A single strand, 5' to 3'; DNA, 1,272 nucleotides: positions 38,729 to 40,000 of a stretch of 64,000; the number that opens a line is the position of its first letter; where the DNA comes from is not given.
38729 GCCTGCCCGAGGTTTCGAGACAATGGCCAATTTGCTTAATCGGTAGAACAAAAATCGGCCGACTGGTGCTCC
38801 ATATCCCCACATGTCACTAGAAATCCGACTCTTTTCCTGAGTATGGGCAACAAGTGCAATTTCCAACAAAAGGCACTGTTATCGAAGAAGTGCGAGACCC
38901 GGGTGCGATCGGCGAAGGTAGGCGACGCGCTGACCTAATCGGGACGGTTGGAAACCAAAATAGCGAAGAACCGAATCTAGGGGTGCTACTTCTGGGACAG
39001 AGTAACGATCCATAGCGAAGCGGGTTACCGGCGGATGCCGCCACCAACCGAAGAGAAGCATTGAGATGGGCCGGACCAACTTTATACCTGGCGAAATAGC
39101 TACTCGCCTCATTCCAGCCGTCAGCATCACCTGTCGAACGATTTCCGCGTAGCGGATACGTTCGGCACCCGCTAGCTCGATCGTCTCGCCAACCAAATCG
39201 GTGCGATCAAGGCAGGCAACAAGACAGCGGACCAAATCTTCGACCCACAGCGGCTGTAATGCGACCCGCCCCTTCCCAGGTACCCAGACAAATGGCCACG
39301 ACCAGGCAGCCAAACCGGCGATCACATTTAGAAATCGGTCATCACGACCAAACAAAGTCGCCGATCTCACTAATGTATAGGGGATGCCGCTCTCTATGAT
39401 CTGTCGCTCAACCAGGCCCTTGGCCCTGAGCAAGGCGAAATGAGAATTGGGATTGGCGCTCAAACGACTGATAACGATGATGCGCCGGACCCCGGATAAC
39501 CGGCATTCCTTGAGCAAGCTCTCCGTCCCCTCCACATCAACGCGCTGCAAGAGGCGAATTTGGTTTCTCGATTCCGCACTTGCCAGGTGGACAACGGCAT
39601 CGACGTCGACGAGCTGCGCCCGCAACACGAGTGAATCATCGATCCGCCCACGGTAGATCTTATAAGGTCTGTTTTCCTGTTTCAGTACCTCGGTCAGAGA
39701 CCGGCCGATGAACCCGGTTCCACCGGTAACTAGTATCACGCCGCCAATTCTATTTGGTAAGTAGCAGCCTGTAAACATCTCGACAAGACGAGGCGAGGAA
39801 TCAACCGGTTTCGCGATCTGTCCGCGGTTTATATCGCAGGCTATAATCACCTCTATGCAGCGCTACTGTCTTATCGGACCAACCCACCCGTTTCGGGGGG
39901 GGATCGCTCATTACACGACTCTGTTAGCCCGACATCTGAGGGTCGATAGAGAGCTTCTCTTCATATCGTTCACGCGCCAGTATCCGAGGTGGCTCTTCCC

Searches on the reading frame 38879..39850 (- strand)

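Call 33: search_protein_families(library=pfam, proteins=[window:38879-39850:-], max_evalue=0.01)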
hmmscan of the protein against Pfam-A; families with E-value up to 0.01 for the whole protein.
window:38879-39850:- (323 aa): 7 families
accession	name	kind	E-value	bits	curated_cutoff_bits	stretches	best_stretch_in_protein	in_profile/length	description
PF01370.27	Epimerase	-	9.2e-12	45.3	20.9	1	39-216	1-227/240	NAD dependent epimerase/dehydratase family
PF13460.12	NAD_binding_10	-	1.7e-09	38.2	27.2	1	64-167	42-147/184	NAD(P)H-binding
PF01073.25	3Beta_HSD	-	4.1e-08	33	22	1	65-132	49-119/280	3-beta hydroxysteroid dehydrogenase/isomerase family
PF04321.23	RmlD_sub_bind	-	4.6e-05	23.1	27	0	39-122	3-95/287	RmlD substrate binding domain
PF16363.11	GDP_Man_Dehyd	-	0.0021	18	27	0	40-60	1-21/332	GDP-mannose 4,6 dehydratase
PF07993.18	NAD_binding_4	-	0.0069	16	20.1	0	41-66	1-27/258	Male sterility protein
PF05368.20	NmrA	-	0.0076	16.3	27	0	38-60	4-26/298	NmrA-like family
